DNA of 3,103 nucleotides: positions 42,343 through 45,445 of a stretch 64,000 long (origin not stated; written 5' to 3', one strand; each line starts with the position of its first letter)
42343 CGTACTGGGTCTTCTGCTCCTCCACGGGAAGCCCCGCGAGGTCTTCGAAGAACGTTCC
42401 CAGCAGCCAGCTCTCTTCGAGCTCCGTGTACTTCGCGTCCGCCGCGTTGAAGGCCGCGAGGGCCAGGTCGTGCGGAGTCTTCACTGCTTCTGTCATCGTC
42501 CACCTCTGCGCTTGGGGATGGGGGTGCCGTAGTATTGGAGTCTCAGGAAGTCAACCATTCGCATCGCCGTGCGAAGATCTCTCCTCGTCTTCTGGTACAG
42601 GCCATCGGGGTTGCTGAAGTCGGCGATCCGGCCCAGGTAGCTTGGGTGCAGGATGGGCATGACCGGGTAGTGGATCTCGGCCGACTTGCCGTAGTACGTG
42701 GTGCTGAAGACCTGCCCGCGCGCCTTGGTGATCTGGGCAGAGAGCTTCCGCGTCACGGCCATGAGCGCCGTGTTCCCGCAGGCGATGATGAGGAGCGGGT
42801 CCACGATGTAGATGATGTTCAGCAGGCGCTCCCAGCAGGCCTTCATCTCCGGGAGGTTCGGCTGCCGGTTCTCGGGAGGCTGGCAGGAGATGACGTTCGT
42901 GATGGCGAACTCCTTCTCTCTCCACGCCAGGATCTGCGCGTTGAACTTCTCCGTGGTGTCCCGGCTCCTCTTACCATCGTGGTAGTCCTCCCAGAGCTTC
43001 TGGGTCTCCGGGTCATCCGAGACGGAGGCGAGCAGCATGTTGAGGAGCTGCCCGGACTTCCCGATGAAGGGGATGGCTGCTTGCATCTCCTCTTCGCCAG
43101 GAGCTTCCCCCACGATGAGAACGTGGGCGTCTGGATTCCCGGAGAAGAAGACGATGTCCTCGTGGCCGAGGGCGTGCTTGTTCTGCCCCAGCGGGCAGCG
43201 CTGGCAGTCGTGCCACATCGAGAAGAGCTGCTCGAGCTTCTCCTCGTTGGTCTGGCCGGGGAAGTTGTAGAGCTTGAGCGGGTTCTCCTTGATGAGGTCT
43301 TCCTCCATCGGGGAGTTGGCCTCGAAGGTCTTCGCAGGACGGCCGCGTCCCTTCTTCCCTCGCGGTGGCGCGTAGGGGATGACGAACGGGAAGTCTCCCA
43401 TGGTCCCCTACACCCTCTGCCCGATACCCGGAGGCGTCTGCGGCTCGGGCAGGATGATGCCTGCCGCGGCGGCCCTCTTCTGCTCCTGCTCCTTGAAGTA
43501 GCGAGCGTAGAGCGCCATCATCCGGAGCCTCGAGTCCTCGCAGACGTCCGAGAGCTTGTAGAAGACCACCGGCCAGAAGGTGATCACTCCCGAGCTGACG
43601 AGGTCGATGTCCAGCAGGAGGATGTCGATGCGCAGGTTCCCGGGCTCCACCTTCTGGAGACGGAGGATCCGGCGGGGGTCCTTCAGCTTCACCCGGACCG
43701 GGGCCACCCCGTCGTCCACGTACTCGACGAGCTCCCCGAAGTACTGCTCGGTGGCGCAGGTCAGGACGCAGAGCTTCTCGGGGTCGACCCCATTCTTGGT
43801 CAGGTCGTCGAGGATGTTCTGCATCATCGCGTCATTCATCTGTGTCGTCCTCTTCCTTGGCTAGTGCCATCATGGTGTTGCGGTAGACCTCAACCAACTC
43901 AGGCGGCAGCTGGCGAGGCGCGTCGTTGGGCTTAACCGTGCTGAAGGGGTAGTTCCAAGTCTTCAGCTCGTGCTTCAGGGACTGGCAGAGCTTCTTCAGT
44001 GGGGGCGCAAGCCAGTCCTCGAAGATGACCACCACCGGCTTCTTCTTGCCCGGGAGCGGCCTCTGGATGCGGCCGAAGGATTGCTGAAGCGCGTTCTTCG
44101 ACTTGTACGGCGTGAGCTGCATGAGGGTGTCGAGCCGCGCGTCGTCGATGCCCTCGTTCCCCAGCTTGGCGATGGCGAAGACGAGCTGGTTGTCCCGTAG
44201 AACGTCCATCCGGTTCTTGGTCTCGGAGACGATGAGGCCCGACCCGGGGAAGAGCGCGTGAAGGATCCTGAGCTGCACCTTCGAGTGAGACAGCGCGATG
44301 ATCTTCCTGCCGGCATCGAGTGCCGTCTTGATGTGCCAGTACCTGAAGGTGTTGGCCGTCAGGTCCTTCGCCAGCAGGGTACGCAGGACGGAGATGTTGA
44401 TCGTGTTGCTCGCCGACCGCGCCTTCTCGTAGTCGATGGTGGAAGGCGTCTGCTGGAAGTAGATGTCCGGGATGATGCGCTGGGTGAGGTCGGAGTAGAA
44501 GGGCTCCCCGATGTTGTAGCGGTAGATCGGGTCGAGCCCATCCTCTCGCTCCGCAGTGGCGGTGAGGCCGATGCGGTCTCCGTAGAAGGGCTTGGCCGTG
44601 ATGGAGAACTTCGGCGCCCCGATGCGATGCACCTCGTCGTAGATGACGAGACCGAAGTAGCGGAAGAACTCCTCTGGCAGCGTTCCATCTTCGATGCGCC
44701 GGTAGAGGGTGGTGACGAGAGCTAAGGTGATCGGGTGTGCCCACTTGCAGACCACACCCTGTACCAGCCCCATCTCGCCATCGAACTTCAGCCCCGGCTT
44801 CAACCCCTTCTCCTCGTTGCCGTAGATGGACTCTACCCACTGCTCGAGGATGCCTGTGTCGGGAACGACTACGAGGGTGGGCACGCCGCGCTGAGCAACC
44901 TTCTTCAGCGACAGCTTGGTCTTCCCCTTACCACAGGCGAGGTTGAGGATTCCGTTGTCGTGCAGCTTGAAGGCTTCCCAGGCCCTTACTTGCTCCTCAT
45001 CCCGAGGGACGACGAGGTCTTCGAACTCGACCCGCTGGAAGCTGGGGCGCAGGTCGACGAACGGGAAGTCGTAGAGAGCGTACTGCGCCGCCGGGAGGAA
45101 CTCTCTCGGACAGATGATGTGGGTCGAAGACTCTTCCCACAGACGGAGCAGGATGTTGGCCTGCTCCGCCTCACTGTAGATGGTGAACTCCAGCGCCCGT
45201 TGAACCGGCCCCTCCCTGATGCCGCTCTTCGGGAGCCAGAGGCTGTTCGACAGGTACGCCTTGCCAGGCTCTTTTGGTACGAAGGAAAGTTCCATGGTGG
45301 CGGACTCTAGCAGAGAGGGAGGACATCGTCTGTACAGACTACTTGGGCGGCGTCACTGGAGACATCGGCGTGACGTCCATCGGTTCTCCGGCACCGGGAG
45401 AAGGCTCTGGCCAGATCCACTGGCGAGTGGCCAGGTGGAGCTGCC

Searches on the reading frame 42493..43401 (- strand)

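Call 22: search_protein_families(library=pfam, proteins=[window:42493-43401:-], max_evalue=0.001)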
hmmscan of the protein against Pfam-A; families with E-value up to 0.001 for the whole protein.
window:42493-43401:- (302 aa): 1 family
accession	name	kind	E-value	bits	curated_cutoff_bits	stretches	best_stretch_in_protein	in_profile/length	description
PF03167.25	UDG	-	5.4e-22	78.8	24.3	1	87-262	3-127/141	Uracil DNA glycosylase superfamily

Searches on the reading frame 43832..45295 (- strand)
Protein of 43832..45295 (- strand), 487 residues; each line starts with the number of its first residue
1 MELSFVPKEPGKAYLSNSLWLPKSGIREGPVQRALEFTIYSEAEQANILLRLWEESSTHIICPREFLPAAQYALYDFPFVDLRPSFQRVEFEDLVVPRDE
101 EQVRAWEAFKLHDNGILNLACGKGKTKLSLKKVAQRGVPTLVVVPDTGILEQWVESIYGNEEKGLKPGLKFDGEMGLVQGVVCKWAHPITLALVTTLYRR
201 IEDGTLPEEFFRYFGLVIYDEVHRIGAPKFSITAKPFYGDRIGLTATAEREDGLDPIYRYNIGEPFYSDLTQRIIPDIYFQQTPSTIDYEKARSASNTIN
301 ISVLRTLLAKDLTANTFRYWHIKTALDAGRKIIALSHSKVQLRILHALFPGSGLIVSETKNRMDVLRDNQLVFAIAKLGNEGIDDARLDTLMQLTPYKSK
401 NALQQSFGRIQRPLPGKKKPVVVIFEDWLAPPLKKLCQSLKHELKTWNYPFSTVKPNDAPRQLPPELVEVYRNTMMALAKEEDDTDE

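Call 23: search_protein_families(library=pfam, proteins=[window:43832-45295:-], max_evalue=0.001)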
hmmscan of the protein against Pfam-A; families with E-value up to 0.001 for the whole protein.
window:43832-45295:- (487 aa): 2 families
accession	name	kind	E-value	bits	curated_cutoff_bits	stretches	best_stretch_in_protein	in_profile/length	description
PF04851.21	ResIII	-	9e-12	45.6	22.5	1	101-250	10-164/164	Type III restriction enzyme, res subunit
PF00270.35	DEAD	-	0.00066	19.9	26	0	101-233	3-137/167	DEAD/DEAH box helicase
